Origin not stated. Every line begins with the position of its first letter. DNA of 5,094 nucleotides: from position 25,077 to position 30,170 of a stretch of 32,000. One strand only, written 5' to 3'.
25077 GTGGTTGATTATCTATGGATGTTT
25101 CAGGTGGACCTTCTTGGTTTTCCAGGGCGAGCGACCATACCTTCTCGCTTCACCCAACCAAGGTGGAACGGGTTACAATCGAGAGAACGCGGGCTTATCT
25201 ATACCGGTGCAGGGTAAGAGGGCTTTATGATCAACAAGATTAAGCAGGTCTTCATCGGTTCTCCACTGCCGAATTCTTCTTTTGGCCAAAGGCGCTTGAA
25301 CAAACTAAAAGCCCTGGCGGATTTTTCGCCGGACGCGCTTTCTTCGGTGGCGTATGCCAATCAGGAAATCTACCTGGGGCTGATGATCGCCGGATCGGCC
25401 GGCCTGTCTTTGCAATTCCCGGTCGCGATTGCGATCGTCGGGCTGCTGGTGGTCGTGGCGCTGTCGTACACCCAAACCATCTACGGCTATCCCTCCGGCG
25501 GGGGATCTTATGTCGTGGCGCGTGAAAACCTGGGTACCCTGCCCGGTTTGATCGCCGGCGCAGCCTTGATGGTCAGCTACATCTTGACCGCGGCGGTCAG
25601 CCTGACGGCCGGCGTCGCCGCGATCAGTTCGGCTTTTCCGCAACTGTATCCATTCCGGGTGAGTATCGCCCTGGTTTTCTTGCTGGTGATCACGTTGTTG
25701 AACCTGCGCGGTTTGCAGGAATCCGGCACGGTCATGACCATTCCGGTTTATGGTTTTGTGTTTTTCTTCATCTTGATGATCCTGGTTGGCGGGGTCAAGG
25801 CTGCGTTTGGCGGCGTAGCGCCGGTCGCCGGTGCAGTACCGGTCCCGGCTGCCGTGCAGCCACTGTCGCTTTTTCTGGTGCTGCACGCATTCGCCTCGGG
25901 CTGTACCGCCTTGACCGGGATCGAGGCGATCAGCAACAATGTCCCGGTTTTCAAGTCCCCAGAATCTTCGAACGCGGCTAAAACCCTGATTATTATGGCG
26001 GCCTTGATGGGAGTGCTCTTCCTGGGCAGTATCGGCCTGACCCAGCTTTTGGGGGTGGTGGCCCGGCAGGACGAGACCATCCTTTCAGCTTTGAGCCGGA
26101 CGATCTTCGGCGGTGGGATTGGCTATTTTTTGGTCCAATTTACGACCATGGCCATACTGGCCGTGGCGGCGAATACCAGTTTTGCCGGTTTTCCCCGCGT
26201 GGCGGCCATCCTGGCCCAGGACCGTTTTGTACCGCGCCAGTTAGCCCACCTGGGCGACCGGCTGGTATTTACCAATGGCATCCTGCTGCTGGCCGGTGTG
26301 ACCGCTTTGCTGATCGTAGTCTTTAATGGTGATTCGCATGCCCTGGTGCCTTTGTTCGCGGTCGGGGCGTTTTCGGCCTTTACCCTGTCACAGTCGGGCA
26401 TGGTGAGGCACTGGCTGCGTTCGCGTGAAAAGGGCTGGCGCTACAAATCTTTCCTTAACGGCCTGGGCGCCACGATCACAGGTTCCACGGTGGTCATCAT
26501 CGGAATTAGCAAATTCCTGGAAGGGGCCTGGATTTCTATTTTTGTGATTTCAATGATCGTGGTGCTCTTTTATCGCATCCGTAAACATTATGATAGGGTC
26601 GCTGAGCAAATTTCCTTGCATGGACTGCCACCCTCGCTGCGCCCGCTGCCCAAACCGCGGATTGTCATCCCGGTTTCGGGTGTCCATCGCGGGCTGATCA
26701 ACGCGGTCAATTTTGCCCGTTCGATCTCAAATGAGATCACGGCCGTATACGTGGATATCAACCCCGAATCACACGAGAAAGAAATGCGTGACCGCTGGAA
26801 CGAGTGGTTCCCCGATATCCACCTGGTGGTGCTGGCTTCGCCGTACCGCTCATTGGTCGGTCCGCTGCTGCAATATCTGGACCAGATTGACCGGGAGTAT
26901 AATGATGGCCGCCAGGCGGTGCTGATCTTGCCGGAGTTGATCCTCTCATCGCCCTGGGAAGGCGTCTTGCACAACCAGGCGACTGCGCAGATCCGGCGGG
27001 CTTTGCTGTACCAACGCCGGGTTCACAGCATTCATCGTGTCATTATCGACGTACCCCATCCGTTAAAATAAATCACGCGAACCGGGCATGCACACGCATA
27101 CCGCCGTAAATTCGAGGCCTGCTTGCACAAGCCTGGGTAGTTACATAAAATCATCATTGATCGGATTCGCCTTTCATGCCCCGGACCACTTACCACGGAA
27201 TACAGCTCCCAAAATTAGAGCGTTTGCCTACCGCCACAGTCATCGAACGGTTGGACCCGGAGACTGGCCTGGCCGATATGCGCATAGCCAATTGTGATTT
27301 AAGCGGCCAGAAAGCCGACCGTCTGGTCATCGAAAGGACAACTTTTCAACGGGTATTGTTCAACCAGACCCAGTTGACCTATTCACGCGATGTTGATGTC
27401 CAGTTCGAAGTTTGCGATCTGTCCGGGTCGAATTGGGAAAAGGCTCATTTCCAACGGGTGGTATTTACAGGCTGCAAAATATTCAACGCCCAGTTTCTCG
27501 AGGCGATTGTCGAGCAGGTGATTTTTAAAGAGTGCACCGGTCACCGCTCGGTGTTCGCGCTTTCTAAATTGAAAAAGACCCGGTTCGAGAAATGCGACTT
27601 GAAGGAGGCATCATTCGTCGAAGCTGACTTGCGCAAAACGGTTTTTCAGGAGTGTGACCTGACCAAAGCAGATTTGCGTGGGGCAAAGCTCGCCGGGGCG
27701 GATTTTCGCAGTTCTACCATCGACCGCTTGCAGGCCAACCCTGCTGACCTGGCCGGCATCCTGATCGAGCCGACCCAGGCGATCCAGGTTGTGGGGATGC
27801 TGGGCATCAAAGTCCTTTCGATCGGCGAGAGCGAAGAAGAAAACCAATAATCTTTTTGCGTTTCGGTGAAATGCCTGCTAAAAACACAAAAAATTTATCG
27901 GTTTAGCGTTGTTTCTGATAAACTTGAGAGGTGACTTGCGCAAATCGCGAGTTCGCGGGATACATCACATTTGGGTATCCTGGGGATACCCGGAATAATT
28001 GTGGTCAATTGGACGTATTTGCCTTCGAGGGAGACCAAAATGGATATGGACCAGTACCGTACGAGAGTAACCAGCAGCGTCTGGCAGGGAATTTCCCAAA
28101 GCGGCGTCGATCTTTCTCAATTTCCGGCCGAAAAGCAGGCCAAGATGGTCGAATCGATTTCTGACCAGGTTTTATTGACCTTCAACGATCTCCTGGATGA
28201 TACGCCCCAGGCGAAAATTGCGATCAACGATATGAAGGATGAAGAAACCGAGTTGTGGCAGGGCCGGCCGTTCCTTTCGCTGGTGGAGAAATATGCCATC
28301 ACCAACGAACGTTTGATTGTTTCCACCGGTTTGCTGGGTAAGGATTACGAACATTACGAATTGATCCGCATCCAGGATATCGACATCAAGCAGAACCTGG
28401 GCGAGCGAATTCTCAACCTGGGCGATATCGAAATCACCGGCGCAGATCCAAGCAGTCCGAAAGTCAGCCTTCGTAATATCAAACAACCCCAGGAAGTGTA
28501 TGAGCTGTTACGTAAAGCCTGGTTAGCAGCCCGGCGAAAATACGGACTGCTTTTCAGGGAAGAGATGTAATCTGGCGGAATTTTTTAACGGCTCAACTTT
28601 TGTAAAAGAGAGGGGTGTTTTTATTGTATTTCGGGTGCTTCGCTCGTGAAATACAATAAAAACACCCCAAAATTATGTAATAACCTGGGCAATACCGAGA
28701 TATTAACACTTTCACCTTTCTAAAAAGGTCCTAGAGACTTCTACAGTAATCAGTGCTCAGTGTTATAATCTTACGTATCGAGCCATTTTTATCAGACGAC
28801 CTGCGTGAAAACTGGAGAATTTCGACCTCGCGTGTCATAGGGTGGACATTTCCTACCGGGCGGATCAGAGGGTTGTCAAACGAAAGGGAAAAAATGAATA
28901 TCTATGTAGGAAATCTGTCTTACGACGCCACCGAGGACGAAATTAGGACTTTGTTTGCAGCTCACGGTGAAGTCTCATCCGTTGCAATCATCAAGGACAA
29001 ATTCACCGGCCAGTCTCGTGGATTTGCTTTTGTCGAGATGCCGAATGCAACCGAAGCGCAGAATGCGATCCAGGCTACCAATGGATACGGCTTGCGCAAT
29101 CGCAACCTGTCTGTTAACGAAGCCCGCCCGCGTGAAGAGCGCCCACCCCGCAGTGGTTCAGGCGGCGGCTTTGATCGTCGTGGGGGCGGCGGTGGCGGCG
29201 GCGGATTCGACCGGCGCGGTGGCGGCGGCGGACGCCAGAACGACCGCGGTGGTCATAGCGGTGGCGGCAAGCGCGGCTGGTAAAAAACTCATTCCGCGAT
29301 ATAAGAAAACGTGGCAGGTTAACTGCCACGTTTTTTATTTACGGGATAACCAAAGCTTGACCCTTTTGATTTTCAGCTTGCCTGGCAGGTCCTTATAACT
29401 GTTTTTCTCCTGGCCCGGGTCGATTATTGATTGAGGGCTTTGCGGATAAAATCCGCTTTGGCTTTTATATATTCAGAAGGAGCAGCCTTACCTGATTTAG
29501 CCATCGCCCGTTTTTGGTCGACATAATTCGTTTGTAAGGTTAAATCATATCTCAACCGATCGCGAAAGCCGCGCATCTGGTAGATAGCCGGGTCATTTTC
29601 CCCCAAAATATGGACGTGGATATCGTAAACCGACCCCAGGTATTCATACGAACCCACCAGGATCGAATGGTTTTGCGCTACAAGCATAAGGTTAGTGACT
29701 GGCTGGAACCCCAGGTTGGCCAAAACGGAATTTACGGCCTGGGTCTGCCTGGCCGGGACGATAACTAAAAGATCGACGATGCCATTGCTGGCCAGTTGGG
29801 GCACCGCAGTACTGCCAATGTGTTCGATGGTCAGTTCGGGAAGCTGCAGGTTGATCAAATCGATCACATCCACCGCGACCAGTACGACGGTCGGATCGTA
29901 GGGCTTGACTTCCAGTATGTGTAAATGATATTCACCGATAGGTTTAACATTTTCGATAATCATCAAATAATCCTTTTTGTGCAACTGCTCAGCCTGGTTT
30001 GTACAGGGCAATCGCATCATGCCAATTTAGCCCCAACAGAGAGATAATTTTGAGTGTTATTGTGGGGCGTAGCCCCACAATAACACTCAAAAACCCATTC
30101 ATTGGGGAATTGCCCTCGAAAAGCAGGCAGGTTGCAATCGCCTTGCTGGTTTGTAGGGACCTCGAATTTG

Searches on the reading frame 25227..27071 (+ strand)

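Call 6: search_protein_families(library=pfam, proteins=[window:25227-27071:+], max_evalue=0.01)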
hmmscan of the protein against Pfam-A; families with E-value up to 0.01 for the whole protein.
window:25227-27071:+ (614 aa): 1 family
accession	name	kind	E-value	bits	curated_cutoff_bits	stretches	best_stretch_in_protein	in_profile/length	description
PF13520.12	AA_permease_2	-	1e-29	104.2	27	1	48-441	15-420/427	Amino acid permease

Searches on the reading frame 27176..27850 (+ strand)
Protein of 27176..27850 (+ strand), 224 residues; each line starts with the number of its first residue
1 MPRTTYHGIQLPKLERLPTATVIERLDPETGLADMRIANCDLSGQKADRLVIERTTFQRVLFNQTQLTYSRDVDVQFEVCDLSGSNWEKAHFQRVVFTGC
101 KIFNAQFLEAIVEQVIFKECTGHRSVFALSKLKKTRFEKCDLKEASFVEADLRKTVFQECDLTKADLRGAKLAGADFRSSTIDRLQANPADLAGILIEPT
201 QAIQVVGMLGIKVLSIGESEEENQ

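Call 6: search_protein_families(library=pfam, proteins=[window:27176-27850:+], max_evalue=0.01)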
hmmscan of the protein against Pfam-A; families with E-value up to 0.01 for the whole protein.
window:27176-27850:+ (224 aa): 5 families
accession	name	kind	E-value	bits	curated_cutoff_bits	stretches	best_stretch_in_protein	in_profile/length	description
PF13599.13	Pentapeptide_4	-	3.4e-33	114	38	2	74-147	5-78/78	Pentapeptide repeat region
PF00805.28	Pentapeptide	-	6.1e-20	70.9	20.2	3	145-180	1-36/40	Pentapeptide repeats (8 copies)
PF13576.12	Pentapeptide_3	-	6.5e-12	45.9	27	1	137-181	1-48/48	Pentapeptide repeats (9 copies)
PF23894.2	LD_SV2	-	6.5e-07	30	29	1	96-164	21-89/92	SV2A/B/C luminal domain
PF25296.1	Decapeptide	-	0.00089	19.5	45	1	128-178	13-63/74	Decapeptide repeat region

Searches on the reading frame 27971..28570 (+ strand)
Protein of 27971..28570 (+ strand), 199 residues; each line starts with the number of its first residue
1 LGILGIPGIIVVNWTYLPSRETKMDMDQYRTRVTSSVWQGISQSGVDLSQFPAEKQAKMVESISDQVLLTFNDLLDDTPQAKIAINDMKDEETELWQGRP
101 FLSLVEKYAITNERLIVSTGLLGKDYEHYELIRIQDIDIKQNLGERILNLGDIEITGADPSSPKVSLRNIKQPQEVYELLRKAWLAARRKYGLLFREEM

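Call 6: search_protein_families(library=pfam, proteins=[window:27971-28570:+], max_evalue=0.01)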
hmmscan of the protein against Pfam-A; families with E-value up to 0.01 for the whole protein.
window:27971-28570:+ (199 aa): 2 families
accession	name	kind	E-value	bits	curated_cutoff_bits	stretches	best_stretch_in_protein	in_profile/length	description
PF03703.20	bPH_2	-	1.2e-17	64.3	22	1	107-180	5-78/78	Bacterial PH domain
PF14470.12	bPH_3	-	0.0026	18.6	23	1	106-179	23-89/95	Bacterial PH domain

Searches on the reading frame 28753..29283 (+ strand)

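Call 6: search_protein_families(library=pfam, proteins=[window:28753-29283:+], max_evalue=0.01)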
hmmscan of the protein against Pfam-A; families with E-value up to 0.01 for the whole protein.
window:28753-29283:+ (176 aa): 2 families
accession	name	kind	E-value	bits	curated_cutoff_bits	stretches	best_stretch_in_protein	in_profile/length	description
PF00076.28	RRM_1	-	9.3e-23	80.3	20.7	1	50-119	1-69/70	RNA recognition motif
PF13893.12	RRM_5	-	0.00011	22.4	27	1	40-122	19-97/125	RNA recognition motif. (a.k.a. RRM, RBD, or RNP domain)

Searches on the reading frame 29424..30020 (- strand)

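Call 6: search_protein_families(library=pfam, proteins=[window:29424-30020:-], max_evalue=0.01)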
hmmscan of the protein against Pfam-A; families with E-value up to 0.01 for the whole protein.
window:29424-30020:- (198 aa): 1 family
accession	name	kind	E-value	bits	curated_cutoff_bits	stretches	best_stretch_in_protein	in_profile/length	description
PF04229.20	GrpB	-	1.2e-26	94.2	25.5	1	37-197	3-158/159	GrpB protein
